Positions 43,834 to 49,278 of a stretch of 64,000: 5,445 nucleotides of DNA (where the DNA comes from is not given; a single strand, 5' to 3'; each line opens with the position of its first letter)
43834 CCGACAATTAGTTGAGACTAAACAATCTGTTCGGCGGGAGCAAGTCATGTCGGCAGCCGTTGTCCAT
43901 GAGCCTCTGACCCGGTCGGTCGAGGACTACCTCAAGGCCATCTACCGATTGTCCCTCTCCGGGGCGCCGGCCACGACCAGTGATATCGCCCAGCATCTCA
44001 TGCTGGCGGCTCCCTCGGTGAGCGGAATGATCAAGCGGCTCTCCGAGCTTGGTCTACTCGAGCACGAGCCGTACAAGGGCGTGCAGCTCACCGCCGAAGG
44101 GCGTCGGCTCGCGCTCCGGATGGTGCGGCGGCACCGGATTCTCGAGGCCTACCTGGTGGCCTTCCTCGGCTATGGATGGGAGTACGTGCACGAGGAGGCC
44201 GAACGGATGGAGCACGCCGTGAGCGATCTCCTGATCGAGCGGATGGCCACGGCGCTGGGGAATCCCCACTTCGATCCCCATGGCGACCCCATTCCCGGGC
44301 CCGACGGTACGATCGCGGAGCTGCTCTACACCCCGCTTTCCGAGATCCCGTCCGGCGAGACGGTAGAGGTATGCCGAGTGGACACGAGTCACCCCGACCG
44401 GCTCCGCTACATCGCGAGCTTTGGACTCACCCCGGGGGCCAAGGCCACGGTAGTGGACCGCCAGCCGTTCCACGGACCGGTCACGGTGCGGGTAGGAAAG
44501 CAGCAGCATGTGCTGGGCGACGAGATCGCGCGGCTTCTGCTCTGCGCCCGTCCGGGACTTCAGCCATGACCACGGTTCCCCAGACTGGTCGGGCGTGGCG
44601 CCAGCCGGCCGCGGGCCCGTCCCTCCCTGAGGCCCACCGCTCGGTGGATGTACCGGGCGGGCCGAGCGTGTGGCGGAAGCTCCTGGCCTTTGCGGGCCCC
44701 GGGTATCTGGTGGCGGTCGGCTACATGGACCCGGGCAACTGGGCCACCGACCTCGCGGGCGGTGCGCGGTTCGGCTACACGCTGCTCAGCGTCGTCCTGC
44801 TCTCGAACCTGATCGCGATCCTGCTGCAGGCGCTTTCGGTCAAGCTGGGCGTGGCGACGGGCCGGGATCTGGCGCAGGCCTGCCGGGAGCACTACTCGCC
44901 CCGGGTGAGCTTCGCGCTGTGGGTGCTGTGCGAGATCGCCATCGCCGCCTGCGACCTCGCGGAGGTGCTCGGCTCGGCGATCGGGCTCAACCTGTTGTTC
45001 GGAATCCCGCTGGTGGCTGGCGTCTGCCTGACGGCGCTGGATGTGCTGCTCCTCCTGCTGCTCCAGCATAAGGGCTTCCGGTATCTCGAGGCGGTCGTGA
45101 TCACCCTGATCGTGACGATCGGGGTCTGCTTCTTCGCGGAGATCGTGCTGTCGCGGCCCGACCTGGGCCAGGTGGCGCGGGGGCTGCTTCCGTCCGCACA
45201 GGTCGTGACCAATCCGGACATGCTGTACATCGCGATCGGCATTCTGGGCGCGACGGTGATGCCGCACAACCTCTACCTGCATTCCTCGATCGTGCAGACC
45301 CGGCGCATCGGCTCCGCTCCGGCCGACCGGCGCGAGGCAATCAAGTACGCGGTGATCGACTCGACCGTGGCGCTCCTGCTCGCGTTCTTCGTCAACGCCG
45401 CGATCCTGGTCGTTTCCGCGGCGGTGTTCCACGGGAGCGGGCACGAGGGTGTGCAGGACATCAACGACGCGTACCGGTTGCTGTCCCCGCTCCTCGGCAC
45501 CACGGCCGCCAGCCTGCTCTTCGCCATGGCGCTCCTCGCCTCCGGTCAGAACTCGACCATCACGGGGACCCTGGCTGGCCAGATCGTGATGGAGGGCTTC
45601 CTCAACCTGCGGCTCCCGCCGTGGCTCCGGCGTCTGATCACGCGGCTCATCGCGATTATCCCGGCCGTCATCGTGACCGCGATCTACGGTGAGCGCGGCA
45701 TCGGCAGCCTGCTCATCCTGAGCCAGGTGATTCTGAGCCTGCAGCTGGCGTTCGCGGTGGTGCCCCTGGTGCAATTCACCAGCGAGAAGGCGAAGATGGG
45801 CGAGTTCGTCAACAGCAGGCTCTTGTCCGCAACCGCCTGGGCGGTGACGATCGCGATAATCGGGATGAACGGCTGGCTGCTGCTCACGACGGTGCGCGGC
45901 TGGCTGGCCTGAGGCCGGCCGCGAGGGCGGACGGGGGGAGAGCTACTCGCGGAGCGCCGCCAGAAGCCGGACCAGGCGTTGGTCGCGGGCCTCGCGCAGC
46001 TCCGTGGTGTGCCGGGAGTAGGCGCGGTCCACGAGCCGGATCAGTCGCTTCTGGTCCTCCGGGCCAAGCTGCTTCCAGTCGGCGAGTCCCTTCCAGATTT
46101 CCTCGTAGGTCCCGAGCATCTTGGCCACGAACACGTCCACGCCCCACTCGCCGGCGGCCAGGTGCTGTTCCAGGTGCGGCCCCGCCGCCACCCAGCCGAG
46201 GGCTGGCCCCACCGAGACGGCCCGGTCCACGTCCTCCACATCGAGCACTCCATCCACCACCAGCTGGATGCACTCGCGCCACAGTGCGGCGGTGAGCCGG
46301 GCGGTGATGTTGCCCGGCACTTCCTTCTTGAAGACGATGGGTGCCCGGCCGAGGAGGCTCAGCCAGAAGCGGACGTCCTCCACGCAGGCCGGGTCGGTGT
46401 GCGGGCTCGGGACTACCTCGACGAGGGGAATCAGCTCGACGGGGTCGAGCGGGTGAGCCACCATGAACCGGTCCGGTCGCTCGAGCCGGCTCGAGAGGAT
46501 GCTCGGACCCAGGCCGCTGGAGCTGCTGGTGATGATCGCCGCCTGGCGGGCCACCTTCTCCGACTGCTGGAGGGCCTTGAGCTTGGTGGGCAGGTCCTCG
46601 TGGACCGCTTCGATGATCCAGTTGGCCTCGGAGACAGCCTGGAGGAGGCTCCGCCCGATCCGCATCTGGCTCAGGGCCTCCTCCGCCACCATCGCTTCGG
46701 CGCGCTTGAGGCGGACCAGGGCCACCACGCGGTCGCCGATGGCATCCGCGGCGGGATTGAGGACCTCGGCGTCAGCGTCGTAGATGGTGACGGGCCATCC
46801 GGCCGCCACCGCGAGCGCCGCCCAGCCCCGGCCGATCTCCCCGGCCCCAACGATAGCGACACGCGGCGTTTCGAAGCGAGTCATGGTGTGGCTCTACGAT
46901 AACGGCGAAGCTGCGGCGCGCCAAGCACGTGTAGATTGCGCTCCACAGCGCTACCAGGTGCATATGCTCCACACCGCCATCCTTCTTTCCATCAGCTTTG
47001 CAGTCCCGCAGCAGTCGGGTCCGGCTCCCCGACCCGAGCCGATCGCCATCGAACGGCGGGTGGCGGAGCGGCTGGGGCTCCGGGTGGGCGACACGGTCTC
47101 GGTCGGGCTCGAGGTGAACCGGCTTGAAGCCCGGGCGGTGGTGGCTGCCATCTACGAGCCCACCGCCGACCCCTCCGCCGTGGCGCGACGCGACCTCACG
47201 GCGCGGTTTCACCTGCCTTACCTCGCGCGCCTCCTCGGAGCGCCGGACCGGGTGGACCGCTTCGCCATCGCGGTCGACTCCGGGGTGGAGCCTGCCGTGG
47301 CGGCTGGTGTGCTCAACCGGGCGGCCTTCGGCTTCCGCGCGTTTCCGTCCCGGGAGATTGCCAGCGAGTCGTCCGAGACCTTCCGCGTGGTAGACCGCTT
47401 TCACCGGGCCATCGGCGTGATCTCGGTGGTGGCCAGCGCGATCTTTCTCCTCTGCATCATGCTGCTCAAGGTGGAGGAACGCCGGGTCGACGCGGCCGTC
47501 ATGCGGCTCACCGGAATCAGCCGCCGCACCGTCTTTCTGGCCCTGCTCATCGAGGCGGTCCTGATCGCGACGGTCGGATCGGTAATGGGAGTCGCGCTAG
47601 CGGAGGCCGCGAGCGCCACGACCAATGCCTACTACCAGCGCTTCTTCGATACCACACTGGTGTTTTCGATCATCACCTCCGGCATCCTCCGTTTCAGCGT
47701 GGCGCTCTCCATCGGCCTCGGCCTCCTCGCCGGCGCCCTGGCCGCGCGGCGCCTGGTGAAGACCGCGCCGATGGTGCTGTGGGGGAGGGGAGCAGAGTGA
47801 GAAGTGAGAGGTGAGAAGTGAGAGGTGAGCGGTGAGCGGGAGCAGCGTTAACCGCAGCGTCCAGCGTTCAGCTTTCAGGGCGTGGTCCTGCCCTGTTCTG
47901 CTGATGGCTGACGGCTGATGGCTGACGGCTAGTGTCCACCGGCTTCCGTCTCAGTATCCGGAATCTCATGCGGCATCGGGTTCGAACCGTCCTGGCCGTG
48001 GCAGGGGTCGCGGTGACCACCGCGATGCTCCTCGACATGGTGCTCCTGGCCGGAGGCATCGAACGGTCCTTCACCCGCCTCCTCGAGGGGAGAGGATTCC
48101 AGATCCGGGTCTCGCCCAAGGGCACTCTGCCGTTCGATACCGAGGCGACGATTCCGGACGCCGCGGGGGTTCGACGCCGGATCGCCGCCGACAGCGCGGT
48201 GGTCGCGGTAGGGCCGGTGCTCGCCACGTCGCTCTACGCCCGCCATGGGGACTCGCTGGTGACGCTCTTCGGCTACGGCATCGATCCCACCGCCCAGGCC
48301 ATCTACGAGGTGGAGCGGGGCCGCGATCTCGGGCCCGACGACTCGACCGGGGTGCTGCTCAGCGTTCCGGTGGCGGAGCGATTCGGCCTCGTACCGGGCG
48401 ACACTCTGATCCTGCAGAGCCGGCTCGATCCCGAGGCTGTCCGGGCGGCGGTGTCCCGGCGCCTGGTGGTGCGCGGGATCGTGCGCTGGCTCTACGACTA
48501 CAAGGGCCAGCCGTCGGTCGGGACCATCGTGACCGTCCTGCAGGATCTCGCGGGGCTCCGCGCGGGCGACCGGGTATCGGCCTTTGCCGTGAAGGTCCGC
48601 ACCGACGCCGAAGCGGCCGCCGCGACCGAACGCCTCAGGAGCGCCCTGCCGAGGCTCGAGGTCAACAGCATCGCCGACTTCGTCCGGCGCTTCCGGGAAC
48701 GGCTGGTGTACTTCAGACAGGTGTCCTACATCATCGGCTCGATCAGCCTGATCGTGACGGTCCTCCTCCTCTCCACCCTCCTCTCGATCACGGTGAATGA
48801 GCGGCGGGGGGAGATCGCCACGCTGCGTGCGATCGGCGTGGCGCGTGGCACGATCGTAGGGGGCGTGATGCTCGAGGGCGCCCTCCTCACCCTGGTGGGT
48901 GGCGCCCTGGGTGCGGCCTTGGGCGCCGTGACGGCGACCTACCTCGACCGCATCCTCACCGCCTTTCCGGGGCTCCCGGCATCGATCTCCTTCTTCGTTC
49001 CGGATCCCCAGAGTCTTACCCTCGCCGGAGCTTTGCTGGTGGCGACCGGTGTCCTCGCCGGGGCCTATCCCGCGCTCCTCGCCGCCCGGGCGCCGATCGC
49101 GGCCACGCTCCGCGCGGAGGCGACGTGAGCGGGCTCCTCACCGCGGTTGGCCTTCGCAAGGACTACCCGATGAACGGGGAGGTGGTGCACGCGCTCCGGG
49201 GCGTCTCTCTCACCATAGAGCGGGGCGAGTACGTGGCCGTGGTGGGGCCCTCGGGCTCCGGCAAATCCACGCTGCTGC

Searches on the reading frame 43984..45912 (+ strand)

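Call 53: search_protein_families(library=pfam, proteins=[window:43984-45912:+], max_evalue=0.00001)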
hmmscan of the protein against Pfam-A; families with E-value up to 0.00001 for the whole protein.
window:43984-45912:+ (642 aa): 1 family
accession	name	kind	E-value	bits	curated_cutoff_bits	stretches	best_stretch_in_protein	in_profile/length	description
PF01566.24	Nramp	-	1.9e-139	465.1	29.8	1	253-612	1-357/357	Natural resistance-associated macrophage protein-like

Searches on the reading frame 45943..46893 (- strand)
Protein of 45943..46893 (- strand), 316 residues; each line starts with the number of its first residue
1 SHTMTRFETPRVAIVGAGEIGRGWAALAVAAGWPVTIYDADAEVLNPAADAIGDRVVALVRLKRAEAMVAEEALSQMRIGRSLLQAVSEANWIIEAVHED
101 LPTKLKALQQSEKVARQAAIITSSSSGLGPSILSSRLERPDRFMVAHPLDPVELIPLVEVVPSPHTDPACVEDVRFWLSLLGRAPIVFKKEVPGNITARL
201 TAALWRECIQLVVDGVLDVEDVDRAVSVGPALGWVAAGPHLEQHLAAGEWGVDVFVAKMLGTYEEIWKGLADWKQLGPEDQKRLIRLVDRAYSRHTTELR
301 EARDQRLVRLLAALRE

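Call 53: search_protein_families(library=pfam, proteins=[window:45943-46893:-], max_evalue=0.00001)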
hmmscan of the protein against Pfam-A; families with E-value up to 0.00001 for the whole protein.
window:45943-46893:- (316 aa): 1 family
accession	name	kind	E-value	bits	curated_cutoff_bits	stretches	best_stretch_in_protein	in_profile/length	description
PF02737.24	3HCDH_N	-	1.1e-43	149.6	22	1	12-190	2-178/180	3-hydroxyacyl-CoA dehydrogenase, NAD binding domain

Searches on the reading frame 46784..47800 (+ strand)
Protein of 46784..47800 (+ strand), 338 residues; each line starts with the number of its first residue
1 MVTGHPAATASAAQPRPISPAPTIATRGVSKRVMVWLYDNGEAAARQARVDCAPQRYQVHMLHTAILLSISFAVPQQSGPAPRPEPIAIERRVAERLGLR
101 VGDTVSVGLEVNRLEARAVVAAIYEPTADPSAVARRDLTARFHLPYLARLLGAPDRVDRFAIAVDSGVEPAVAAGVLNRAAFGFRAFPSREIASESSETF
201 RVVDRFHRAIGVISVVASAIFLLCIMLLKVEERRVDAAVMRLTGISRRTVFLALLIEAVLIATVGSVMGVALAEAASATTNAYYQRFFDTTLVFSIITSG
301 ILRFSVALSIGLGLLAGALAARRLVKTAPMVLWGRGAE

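Call 53: search_protein_families(library=pfam, proteins=[window:46784-47800:+], max_evalue=0.00001)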
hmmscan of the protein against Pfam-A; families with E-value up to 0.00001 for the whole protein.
window:46784-47800:+ (338 aa): 1 family
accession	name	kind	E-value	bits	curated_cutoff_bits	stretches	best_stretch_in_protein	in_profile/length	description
PF02687.27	FtsX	-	6.5e-13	49.2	25.5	1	209-328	2-119/120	FtsX-like permease C-terminal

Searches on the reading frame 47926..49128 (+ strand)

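Call 53: search_protein_families(library=pfam, proteins=[window:47926-49128:+], max_evalue=0.00001)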
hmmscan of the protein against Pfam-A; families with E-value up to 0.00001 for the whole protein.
window:47926-49128:+ (400 aa): 2 families
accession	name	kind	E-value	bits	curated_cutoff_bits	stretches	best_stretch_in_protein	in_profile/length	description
PF02687.27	FtsX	-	7.9e-17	61.9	25.5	1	269-390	2-119/120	FtsX-like permease C-terminal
PF12704.14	MacB_PCD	-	1.5e-13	52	27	1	21-239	1-206/207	MacB-like periplasmic core domain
